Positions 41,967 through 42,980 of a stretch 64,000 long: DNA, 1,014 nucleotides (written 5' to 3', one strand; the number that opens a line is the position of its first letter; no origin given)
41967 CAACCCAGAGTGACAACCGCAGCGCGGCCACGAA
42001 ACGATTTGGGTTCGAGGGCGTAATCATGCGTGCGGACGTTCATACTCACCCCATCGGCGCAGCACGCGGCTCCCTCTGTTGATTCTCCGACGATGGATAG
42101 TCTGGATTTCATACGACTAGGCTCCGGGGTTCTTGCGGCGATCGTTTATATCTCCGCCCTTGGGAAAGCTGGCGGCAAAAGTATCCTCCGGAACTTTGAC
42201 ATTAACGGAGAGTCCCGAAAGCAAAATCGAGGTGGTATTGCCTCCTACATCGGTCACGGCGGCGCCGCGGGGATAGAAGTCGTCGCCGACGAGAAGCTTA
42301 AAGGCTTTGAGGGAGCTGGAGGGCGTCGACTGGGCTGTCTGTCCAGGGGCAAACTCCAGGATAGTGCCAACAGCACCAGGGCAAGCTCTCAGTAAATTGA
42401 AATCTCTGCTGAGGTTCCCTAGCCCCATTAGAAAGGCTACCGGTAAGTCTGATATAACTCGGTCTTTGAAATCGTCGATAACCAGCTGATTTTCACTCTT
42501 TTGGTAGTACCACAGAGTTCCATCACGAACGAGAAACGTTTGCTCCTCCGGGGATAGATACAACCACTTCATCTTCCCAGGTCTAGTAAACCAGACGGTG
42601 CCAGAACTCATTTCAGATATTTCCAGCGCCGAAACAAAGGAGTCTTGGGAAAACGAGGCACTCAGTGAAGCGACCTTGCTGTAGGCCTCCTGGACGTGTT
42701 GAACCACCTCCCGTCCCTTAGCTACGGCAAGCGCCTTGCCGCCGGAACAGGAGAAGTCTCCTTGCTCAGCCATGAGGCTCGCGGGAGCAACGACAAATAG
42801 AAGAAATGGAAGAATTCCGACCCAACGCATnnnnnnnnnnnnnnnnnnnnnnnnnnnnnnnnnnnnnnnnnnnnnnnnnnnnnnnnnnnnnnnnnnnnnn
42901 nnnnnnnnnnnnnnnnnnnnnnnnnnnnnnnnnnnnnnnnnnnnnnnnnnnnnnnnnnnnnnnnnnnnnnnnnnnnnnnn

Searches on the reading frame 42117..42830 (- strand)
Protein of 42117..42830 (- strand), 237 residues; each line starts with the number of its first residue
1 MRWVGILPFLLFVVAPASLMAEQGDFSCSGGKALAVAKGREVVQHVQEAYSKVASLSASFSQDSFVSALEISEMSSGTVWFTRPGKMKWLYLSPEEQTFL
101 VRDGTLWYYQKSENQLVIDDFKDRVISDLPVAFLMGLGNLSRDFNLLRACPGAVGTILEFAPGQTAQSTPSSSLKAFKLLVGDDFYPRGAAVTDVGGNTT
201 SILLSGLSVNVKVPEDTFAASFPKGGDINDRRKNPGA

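Call 12: find_encoding_contigs(protein=window:42117-42830:-, flank=10000, max_places=10)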
Protein window:42117-42830:- (237 aa): 1 contig read that carries it; 1 place shown.
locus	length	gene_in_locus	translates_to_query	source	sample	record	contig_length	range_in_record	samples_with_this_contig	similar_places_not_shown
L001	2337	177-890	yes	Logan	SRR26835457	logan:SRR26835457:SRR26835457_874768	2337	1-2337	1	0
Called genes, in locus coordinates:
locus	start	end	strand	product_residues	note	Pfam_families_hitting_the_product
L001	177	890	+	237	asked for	PF03548:LolA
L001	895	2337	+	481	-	?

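Call 13: search_protein_families(library=pfam, proteins=[window:42117-42830:-], max_evalue=0.01)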
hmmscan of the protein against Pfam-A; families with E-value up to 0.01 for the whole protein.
window:42117-42830:- (237 aa): 1 family
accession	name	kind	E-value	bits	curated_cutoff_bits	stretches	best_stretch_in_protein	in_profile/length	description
PF03548.22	LolA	-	2.2e-19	70.3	23.6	1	51-219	1-163/165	Outer membrane lipoprotein carrier protein LolA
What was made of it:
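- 42117..42830 (-): lolA. PF03548, E 2.2e-19 (call 13).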

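Call 14: find_homologous_proteins(query=window:42117-42830:-, max_evalue=1e-10)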
Query window:42117-42830:- (237 aa): 45 proteins with E <= 1e-10 among 767 candidates.
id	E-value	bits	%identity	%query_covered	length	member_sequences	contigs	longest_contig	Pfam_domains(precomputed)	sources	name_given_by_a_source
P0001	1.1e-152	524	100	100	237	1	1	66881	PF03548.23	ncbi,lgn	-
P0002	2.3e-80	287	55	100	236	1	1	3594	PF03548.23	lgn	-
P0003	5.8e-80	286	56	98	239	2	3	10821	PF03548.23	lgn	-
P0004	1.1e-78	282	57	93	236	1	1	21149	PF03548.23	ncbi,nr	ncbi:MAG: outer membrane lipoprotein carrier protein LolA [Deltaproteobacteria bacterium]|nr:outer m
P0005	3.3e-78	280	56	95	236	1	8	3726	PF03548.23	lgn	-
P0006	8.2e-78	279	56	100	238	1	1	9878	PF03548.23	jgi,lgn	jgi:outer membrane lipoprotein carrier protein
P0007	8.1e-64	233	51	98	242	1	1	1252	PF03548.23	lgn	-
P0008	1.3e-63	233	52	94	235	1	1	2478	PF03548.23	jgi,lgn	-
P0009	1.5e-63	233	60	75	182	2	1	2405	PF03548.23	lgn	-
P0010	1.4e-60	223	47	93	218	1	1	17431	PF03548.23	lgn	-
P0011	4.6e-58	215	43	96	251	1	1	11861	PF03548.23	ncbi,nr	ncbi:outer membrane lipoprotein carrier protein LolA [Oligoflexia bacterium]|nr:outer membrane lipop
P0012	1.3e-56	210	47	91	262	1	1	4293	PF03548.23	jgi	jgi:outer membrane lipoprotein carrier protein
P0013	2.3e-54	202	45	89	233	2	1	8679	PF03548.23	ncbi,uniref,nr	ncbi:MAG: outer membrane lipoprotein carrier protein LolA [SAR324 cluster bacterium]|uniref:Outer me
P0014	8.1e-54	201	50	89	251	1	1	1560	PF03548.23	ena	-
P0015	7.2e-53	198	45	98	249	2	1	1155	PF03548.23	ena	-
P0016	1.9e-52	196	46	92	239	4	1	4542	PF03548.23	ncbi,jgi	jgi:outer membrane lipoprotein carrier protein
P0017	7.1e-51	191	46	90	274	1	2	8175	PF03548.23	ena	-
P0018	9.2e-47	178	47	88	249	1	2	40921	PF03548.23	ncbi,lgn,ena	-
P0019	2.4e-46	176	47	83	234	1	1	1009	PF03548.23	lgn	-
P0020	5.7e-38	149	41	88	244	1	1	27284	PF03548.23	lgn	-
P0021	3.9e-19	87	33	81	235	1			PF03548.23,PF17131.12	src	-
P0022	4.8e-19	87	32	85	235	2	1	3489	PF03548.23,PF17131.12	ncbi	-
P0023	1.0e-18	86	34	81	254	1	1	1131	PF03548.23,PF17131.12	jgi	jgi:outer membrane lipoprotein carrier protein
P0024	1.6e-18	85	32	80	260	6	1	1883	PF03548.23,PF17131.12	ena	-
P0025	1.9e-18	85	32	80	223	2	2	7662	PF03548.23,PF17131.12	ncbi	-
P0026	2.1e-18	85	32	81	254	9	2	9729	PF03548.23,PF17131.12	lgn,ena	-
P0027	2.4e-18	85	32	81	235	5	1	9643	PF03548.23,PF17131.12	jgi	jgi:outer membrane lipoprotein carrier protein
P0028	2.8e-18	84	32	96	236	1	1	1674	PF03548.23,PF17131.12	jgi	-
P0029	5.3e-18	83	32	81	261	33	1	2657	PF03548.23,PF17131.12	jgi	jgi:outer membrane lipoprotein carrier protein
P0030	7.3e-18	83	32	81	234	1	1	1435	PF03548.23,PF17131.12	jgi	-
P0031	1.6e-17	82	31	81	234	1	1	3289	PF03548.23,PF17131.12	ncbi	-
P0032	1.6e-17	82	31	81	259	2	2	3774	PF03548.23,PF17131.12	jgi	jgi:outer membrane lipoprotein carrier protein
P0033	1.9e-17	82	33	80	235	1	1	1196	PF03548.23,PF17131.12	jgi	-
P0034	2.0e-17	82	32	80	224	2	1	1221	PF03548.23,PF17131.12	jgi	jgi:outer membrane lipoprotein carrier protein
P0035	2.4e-17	81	31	80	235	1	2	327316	PF03548.23,PF17131.12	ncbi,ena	-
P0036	3.3e-17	81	31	96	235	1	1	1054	PF03548.23,PF17131.12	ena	-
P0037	6.6e-17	80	32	81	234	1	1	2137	PF03548.23,PF17131.12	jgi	jgi:outer membrane lipoprotein carrier protein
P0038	7.4e-17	80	32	96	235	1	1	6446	PF03548.23,PF17131.12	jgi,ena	-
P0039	1.2e-16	79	32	80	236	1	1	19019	PF03548.23,PF17131.12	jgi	jgi:outer membrane lipoprotein carrier protein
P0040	1.9e-16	78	28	96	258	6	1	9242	PF03548.23,PF17131.12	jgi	jgi:outer membrane lipoprotein carrier protein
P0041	4.2e-16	77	30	83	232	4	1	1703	PF03548.23,PF17131.12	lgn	-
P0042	6.3e-16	77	31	78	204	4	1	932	PF03548.23,PF17131.12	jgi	-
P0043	1.1e-15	76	32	80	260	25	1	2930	PF03548.23,PF17131.12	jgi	-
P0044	1.9e-15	75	31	80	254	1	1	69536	PF03548.23,PF17131.12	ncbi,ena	-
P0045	4.1e-15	74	29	96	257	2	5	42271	PF03548.23,PF17131.12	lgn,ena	-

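Call 15: find_encoding_contigs(protein=P0004, flank=6000, max_places=2)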
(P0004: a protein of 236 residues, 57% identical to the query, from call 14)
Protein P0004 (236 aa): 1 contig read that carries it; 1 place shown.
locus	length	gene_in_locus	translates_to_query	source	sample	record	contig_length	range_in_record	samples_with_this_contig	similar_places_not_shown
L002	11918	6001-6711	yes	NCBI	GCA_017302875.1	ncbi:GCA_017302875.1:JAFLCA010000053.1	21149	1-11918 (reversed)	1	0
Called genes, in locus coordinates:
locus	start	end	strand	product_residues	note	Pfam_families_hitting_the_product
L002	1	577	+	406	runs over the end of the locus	PF00675:Peptidase_M16, PF05193:Peptidase_M16_C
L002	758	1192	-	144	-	-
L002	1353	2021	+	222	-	-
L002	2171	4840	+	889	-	PF13491:FtsK_4TM, PF17854:FtsK_alpha, PF01580:FtsK_SpoIIIE, PF09397:FtsK_gamma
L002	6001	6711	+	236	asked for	PF03548:LolA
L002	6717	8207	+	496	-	PF00919:UPF0004, PF04055:Radical_SAM, PF01938:TRAM (weak), PF18693:TRAM_2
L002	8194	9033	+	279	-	PF00535:Glycos_transf_2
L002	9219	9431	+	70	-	-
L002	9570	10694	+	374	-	PF00923:TAL_FSA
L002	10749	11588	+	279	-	PF00479:G6PD_N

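Call 16: find_encoding_contigs(protein=P0003, flank=6000, max_places=3)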
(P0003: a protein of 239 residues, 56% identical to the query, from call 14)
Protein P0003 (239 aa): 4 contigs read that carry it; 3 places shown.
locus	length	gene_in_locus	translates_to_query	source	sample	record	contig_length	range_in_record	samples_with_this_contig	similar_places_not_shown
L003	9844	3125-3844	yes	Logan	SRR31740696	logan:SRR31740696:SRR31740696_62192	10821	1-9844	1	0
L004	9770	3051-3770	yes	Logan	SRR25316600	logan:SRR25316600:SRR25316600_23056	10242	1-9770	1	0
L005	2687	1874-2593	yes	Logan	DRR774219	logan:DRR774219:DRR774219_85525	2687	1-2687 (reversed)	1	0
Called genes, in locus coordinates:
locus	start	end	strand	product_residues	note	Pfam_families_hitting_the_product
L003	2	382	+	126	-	?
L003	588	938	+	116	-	-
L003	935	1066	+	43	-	-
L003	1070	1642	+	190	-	PF07273:DUF1439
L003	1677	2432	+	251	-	PF00117:GATase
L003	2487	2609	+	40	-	-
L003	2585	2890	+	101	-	-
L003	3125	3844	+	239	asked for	PF03548:LolA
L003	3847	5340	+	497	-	PF00919:UPF0004, PF04055:Radical_SAM, PF18693:TRAM_2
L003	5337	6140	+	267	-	PF00535:Glycos_transf_2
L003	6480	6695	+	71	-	-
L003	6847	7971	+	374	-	PF00923:TAL_FSA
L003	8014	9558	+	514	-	PF00479:G6PD_N, PF02781:G6PD_C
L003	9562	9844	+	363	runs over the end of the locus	PF10128:OpcA_G6PD_assem, PF20171:OpcA_G6PD_C (weak)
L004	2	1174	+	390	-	?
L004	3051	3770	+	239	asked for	PF03548:LolA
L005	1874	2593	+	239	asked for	PF03548:LolA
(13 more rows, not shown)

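Call 17: find_encoding_contigs(protein=P0006, flank=6000, max_places=2)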
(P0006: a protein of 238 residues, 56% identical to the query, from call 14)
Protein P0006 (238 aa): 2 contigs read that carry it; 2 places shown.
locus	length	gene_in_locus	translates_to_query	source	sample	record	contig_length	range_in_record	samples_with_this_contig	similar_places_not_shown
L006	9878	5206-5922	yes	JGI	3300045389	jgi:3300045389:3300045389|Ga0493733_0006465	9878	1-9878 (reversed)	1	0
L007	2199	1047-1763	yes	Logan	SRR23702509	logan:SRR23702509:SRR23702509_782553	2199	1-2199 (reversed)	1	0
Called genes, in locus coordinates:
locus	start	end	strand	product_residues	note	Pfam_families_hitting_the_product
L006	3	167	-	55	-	?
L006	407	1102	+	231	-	-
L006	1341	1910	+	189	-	-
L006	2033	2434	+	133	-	-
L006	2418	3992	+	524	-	PF17854:FtsK_alpha, PF01580:FtsK_SpoIIIE, PF09397:FtsK_gamma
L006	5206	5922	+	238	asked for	PF03548:LolA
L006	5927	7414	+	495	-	PF00919:UPF0004, PF04055:Radical_SAM, PF18693:TRAM_2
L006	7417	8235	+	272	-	PF00535:Glycos_transf_2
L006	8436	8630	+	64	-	-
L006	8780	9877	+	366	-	?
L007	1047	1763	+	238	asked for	PF03548:LolA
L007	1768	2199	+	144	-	?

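Call 18: find_encoding_contigs(protein=P0010, flank=6000, max_places=2)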
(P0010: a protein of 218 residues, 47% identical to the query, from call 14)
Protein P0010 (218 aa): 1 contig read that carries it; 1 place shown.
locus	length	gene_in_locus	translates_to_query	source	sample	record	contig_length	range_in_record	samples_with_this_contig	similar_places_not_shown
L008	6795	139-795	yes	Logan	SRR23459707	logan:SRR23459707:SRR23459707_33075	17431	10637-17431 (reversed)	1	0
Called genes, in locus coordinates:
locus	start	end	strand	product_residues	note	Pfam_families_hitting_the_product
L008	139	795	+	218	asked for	PF03548:LolA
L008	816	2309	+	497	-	PF00919:UPF0004, PF04055:Radical_SAM, PF18693:TRAM_2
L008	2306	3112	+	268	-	PF00535:Glycos_transf_2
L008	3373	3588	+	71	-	-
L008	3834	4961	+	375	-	PF00923:TAL_FSA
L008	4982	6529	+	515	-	PF00479:G6PD_N, PF02781:G6PD_C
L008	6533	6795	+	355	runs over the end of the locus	PF10128:OpcA_G6PD_assem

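Call 28: find_encoding_contigs(protein=P0018, flank=5000, max_places=2)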
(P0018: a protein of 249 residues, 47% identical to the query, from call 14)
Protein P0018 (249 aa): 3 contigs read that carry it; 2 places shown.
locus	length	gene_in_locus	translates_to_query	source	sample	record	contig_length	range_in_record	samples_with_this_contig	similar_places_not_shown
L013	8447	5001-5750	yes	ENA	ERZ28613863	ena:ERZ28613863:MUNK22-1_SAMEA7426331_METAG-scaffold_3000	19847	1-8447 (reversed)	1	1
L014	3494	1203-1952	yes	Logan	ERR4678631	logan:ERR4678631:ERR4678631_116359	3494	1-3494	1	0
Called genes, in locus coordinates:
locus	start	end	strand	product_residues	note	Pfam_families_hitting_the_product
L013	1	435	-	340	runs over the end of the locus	PF01408:GFO_IDH_MocA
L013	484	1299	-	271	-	PF01261:AP_endonuc_2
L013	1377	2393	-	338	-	PF01408:GFO_IDH_MocA, PF02894:GFO_IDH_MocA_C, PF22725:GFO_IDH_MocA_C3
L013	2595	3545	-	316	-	PF01261:AP_endonuc_2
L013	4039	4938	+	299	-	PF07228:SpoIIE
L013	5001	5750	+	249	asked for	PF03548:LolA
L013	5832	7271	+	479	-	PF00919:UPF0004, PF04055:Radical_SAM, PF18693:TRAM_2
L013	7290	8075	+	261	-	PF00535:Glycos_transf_2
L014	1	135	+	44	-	?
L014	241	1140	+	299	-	PF07228:SpoIIE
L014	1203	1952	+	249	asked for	PF03548:LolA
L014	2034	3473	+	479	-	PF00919:UPF0004, PF04055:Radical_SAM, PF18693:TRAM_2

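Call 29: find_encoding_contigs(protein=P0020, flank=5000, max_places=2)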
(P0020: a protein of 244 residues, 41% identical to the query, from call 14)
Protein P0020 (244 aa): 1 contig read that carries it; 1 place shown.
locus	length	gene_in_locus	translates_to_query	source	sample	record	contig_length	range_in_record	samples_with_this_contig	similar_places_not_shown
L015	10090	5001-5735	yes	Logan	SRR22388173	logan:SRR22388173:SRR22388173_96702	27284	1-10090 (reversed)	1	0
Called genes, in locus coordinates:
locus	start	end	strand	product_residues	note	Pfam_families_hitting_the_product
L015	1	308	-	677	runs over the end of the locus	PF00092:VWA, PF13519:VWA_2, PF07719:TPR_2 (faint), PF13432:TPR_16 (weak), PF00515:TPR_1 (faint), PF13424:TPR_12 (faint)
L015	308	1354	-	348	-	PF06707:DUF1194 (faint), PF00092:VWA, PF13519:VWA_2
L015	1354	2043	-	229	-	-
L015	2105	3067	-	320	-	PF01882:DUF58, PF13519:VWA_2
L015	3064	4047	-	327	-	PF20030:bpMoxR, PF07726:AAA_3, PF07728:AAA_5, PF17863:AAA_lid_2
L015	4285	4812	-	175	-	PF00691:OmpA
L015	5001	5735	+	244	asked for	PF03548:LolA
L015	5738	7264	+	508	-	PF00919:UPF0004, PF04055:Radical_SAM, PF18693:TRAM_2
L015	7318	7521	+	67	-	-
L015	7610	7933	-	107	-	PF13646:HEAT_2, PF13513:HEAT_EZ (faint), PF02985:HEAT (faint)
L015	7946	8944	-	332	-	PF00069:Pkinase, PF07714:PK_Tyr_Ser-Thr, PF03109:ABC1 (weak)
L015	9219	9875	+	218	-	PF07589:PEP_exosort_dom (weak)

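Call 30: find_encoding_contigs(protein=P0011, flank=5000, max_places=2)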
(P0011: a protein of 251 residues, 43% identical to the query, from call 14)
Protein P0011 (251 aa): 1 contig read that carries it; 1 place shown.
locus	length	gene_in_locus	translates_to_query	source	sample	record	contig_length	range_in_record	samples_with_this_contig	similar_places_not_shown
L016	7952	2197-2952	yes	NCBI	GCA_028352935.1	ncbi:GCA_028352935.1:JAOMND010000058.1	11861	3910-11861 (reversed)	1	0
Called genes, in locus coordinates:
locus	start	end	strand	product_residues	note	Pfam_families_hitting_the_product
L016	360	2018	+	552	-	PF00657:Lipase_GDSL, PF13472:Lipase_GDSL_2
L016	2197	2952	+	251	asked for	PF03548:LolA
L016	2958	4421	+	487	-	PF00919:UPF0004, PF04055:Radical_SAM, PF18693:TRAM_2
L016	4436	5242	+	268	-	PF00535:Glycos_transf_2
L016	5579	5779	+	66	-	-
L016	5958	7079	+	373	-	PF00923:TAL_FSA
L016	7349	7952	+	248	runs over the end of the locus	PF01182:Glucosamine_iso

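Call 31: find_encoding_contigs(protein=P0013, flank=5000, max_places=2)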
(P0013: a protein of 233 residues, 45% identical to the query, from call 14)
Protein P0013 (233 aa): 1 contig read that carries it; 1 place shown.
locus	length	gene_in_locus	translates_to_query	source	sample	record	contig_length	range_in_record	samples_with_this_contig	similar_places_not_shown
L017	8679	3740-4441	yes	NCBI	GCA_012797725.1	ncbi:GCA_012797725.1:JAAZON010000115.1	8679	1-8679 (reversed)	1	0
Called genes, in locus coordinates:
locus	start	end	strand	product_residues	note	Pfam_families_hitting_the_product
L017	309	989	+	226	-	-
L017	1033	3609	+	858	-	PF13491:FtsK_4TM (faint), PF17854:FtsK_alpha, PF01580:FtsK_SpoIIIE, PF09397:FtsK_gamma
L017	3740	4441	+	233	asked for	PF03548:LolA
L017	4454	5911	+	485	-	PF00919:UPF0004, PF04055:Radical_SAM, PF18693:TRAM_2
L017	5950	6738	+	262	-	PF00535:Glycos_transf_2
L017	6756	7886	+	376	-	PF00923:TAL_FSA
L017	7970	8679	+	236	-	PF01182:Glucosamine_iso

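Call 37: find_encoding_contigs(protein=P0005, flank=4000, max_places=8)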
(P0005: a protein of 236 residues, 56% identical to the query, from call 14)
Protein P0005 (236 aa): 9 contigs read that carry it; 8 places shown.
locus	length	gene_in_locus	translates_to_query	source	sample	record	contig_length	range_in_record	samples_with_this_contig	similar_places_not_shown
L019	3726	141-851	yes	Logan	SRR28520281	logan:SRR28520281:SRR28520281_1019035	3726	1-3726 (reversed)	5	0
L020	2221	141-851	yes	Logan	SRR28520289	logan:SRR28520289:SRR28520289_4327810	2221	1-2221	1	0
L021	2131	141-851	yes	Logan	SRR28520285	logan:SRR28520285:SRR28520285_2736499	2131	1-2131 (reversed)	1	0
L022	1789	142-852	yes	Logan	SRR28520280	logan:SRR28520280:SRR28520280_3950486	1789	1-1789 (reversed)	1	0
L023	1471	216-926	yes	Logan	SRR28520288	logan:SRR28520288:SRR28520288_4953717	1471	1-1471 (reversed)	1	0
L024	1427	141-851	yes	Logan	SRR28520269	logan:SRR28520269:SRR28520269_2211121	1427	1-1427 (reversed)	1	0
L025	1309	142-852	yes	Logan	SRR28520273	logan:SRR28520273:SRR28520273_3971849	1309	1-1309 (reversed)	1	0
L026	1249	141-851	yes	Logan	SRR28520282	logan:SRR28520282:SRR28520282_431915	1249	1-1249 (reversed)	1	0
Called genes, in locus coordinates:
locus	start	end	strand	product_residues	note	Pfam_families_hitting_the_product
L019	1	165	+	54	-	?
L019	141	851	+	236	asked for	PF03548:LolA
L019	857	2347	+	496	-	PF00919:UPF0004, PF04055:Radical_SAM, PF18693:TRAM_2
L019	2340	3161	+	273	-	PF00535:Glycos_transf_2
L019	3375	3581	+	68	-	-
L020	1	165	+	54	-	?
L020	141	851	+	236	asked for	PF03548:LolA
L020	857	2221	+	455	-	?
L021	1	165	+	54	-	?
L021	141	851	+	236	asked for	PF03548:LolA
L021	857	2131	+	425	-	?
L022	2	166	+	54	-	?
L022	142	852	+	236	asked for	PF03548:LolA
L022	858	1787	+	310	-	?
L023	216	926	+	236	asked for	PF03548:LolA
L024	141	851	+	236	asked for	PF03548:LolA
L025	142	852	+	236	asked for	PF03548:LolA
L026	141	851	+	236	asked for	PF03548:LolA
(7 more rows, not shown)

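Call 38: find_encoding_contigs(protein=P0002, flank=4000, max_places=3)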
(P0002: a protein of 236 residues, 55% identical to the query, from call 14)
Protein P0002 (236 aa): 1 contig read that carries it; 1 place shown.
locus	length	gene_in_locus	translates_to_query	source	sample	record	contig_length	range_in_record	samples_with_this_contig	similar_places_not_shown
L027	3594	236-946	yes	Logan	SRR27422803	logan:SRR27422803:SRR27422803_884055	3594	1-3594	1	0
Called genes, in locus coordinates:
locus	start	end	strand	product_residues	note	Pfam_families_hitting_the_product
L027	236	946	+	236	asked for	PF03548:LolA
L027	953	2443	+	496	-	PF00919:UPF0004, PF04055:Radical_SAM, PF01938:TRAM (faint), PF18693:TRAM_2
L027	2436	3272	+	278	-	PF00535:Glycos_transf_2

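Call 72: list_cluster_members(proteins=[P0001, P0005])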
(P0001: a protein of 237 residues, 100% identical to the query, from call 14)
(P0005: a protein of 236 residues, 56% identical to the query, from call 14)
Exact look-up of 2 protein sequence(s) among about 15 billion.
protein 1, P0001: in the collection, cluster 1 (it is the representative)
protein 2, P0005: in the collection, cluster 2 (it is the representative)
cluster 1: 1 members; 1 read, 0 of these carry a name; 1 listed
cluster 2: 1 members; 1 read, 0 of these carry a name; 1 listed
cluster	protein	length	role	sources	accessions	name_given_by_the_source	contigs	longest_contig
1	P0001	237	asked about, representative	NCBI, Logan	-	-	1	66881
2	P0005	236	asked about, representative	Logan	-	-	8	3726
